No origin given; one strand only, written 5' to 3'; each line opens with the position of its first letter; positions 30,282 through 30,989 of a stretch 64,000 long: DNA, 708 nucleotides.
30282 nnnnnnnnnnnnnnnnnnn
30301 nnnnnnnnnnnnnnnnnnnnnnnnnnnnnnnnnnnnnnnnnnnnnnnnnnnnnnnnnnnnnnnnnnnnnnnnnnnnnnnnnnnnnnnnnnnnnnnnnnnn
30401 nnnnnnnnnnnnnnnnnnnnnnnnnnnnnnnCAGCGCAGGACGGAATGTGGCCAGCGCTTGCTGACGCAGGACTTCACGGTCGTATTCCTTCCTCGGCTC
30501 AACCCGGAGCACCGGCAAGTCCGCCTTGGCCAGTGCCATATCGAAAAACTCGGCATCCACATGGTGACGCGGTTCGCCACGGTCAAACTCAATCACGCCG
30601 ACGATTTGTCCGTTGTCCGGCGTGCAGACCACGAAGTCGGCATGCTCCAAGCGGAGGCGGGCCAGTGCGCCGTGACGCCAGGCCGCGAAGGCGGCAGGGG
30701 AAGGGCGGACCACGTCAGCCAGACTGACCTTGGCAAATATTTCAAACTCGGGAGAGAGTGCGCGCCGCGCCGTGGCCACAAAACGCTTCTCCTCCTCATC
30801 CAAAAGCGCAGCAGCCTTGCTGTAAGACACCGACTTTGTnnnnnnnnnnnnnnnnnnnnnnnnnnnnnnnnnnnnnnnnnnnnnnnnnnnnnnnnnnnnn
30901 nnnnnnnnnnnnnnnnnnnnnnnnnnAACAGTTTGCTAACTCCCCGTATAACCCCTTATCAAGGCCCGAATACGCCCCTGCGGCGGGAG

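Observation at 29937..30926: Single-gene islet encoding a membrane-anchored DUF2726 nuclease-like domain fused to a STAS domain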

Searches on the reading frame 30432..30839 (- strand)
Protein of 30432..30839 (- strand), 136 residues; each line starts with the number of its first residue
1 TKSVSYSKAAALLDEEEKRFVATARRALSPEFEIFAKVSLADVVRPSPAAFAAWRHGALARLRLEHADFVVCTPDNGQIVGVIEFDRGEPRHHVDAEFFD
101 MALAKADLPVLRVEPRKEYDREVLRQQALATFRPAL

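Call 59: predict_structure(alignment_id=A3)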
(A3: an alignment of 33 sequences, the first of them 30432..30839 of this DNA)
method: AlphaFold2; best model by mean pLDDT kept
length: 136 residues; sequences in the alignment: 33
mean_pLDDT: 94.0   pTM: 0.86
mean pLDDT of the five models: 94.0, 93.9, 93.7, 92.7, 92.7
residues with pLDDT >= 90: 120; 70-90: 10; 50-70: 6; < 50: 0
segments of 3 or more residues with pLDDT < 50: none
pLDDT, mean of each block of 10 residues (from residue 1): 88 95 97 97 97 97 97 97 89 88 97 96 97 78
secondary structure, 60 per line:
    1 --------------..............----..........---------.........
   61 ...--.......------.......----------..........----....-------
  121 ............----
elements in order: H15-28 E33-39 H52-63 E66-72 E79-85 H96-105 E110-113 H121-132

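Call 62: fold_search(model_id=the predicted structure, library=pdb)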
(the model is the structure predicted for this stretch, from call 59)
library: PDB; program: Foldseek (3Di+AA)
matches with E <= 10: 602; with E <= 0.001: 0
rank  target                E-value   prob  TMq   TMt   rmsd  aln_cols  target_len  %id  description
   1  9ibq_A                5.7e-03  0.95  0.40  0.22   8.4       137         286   14  Structure of BstEII with DNA substrate (released 2026-03-04)
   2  6p4o_D                1.1e-01  0.33  0.32  0.11   8.9       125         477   14  Complex of XPB helicase with Bax1 endonuclease from Sulfurisphaera tokodaii at 3.15 Angstroms resolution (released 2020-06-03)
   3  6p4o_F                1.3e-01  0.38  0.32  0.12   7.7       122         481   14  Complex of XPB helicase with Bax1 endonuclease from Sulfurisphaera tokodaii at 3.15 Angstroms resolution (released 2020-06-03)
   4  5y7q_A                2.5e-01  0.41  0.32  0.10   4.5        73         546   15  Crystal structure of paFAN1 bound to 2nt 5'flap DNA with gap (released 2018-03-14)
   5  1t0f_B                3.2e-01  0.41  0.40  0.22   8.1       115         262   11  Crystal Structure of the TnsA/TnsC(504-555) complex (released 2004-11-09)
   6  5dwb_A                3.7e-01  0.41  0.39  0.21   7.8       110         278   17  Crystal structure of specific restriction endonuclease AgeI-DNA complex (released 2016-09-28)
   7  4r89_A                4.8e-01  0.33  0.28  0.09   5.7        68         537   15  Crystal structure of paFAN1 - 5' flap DNA complex with Manganase (released 2014-10-29)
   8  8dk3_B                4.8e-01  0.07  0.20  0.07  18.5       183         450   16  CryoEM structure of Pseudomonas aeruginosa PA14 JetC ATPase domain bound to DNA and cWHD domain of JetA (released 2022-10-05)
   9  8dk3_A                4.8e-01  0.06  0.19  0.07  18.9       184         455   12  CryoEM structure of Pseudomonas aeruginosa PA14 JetC ATPase domain bound to DNA and cWHD domain of JetA (released 2022-10-05)
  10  3s1s                  5.2e-01  0.54  0.29  0.05   2.9        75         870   13  Characterization and crystal structure of the type IIG restriction endonuclease BpuSI (released 2011-07-13)
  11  9qxu_B                5.2e-01  0.07  0.21  0.05  17.0       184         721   16  JetABC DNA loaded state monomer (open) (released 2025-10-01)
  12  4zsf_A                5.5e-01  0.33  0.39  0.22   5.8       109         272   12  Crystal structure of pre-specific restriction endonuclease BsaWI-DNA complex (released 2015-10-07)
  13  5y7g_B                5.9e-01  0.25  0.32  0.10   4.7        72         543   18  Crystal structure of paFAN1 bound to 1nt 5'flap DNA with gap (released 2018-03-14)
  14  3ijm_A                6.7e-01  0.18  0.28  0.27   5.6        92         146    9  The structure of a restriction endonuclease-like fold superfamily protein from Spirosoma linguale. (released 2009-09-22)
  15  4r8a_A                8.8e-01  0.30  0.32  0.10   3.9        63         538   16  Crystal structure of paFAN1 - 5' flap DNA complex (released 2014-10-29)
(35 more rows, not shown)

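Call 78: fold_search(model_id=the predicted structure, library=viral)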
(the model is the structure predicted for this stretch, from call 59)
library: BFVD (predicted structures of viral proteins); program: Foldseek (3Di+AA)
matches with E <= 10: 372; with E <= 0.001: 1
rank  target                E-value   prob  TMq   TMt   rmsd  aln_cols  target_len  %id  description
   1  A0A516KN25            2.4e-04  1.00  0.49  0.24   5.2       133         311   14  DUF2726 domain-containing protein [Bacillus phage vB_BmeM-Goe8]
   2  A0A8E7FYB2            1.9e-03  1.00  0.49  0.20   5.8       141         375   11  Group I intron-associated VSR homing endonuclease [Enterococcus phage 113]
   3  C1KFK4                1.9e-03  1.00  0.46  0.21   5.8       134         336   12  Uncharacterized protein [Lactobacillus phage Lb338-1]
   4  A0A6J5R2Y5            1.9e-03  0.98  0.39  0.44   9.6       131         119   16  VRR-NUC domain containing protein [uncultured Caudovirales phage]
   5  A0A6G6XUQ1            2.0e-03  1.00  0.50  0.22   4.9       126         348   14  (no name in the UniProt tables at hand)
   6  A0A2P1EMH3            3.4e-03  1.00  0.50  0.25   7.5       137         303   11  DUF5889 domain-containing protein [Moumouvirus australiensis]
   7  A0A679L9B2            8.0e-03  0.89  0.38  0.18   6.4       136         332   14  (no name in the UniProt tables at hand)
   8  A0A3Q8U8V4            9.7e-03  0.99  0.54  0.20   5.5       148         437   12  DUF5889 domain-containing protein [Megavirus baoshan]
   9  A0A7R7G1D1            1.1e-02  0.98  0.52  0.53   5.4       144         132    8  (no name in the UniProt tables at hand)
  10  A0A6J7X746            1.5e-02  0.92  0.39  0.24   5.7       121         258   16  DUF559 domain-containing protein [uncultured Caudovirales phage]
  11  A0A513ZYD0            1.9e-02  0.91  0.41  0.48   8.5       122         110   16  Putative nuclease containing VRR-NUC domain [Pantoea phage vB_PagM_AAM37]
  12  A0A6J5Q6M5            1.9e-02  0.85  0.41  0.37   9.2       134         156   18  VRR-NUC domain containing protein [uncultured Caudovirales phage]
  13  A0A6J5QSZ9            2.0e-02  0.72  0.40  0.29   6.4       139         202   17  Uncharacterized protein [uncultured Caudovirales phage]
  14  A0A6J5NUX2            2.5e-02  0.89  0.44  0.36   7.4       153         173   16  DUF559 domain-containing protein [uncultured Caudovirales phage]
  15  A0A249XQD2            2.6e-02  0.95  0.41  0.46   6.9       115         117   13  Nuclease [Brevibacterium phage LuckyBarnes]
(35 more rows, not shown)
